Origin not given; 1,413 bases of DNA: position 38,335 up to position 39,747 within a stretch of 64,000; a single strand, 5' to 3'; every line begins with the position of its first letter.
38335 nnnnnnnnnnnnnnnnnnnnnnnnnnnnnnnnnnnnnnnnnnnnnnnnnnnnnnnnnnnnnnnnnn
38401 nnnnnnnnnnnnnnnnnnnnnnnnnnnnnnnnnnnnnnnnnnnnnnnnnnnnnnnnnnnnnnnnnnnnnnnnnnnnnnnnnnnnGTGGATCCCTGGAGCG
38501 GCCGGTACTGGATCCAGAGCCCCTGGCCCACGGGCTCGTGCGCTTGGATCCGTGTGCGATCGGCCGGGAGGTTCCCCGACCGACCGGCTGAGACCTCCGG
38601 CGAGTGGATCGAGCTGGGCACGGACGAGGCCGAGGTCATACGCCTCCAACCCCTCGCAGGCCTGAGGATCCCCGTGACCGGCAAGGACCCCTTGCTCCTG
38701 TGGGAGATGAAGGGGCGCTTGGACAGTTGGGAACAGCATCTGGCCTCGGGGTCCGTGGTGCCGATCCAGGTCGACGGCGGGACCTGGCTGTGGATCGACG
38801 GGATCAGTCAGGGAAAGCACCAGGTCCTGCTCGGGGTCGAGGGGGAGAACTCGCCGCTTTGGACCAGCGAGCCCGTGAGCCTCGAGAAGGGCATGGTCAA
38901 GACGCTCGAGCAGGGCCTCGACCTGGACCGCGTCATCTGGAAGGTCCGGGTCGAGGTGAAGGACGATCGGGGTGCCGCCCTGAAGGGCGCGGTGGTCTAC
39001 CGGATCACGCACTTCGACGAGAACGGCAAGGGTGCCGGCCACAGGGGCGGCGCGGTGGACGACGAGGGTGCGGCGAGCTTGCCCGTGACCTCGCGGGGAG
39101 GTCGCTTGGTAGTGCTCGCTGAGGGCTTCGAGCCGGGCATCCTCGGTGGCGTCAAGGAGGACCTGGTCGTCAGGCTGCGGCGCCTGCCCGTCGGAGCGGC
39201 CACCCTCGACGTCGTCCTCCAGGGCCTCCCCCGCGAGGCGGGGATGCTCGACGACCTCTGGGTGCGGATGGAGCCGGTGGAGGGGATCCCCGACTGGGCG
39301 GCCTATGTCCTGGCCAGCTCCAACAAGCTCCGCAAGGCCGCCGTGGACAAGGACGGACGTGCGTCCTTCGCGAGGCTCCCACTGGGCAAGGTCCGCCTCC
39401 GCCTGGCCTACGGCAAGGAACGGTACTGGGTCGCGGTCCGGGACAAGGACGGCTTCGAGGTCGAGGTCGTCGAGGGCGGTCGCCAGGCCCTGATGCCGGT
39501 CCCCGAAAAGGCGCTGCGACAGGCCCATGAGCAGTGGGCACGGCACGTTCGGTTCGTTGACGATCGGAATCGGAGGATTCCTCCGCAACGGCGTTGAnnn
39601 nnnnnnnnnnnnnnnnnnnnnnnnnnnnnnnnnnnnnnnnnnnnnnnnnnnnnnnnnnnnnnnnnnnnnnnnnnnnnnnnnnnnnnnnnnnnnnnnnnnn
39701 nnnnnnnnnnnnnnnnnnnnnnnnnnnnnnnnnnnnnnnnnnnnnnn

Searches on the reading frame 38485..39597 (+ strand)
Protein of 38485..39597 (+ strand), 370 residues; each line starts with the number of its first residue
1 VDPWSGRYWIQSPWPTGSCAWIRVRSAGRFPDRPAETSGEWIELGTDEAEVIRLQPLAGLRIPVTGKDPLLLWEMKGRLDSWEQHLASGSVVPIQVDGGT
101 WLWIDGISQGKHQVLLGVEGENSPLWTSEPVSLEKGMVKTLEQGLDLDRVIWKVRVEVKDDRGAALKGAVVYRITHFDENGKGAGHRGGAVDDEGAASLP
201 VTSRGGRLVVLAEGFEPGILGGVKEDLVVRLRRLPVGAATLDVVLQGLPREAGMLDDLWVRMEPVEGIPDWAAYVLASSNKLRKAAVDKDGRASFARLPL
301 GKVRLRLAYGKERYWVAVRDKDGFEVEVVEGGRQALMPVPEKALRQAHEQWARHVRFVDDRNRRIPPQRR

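Call 73: search_protein_families(library=pfam, proteins=[window:38485-39597:+], max_evalue=0.001)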
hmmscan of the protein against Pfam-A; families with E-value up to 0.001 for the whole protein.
window:38485-39597:+ (370 aa): 1 family
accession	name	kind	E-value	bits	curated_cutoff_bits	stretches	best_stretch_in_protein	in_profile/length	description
PF13620.12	CarboxypepD_reg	-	0.00034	21.3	32.3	0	154-219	2-63/82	Carboxypeptidase regulatory-like domain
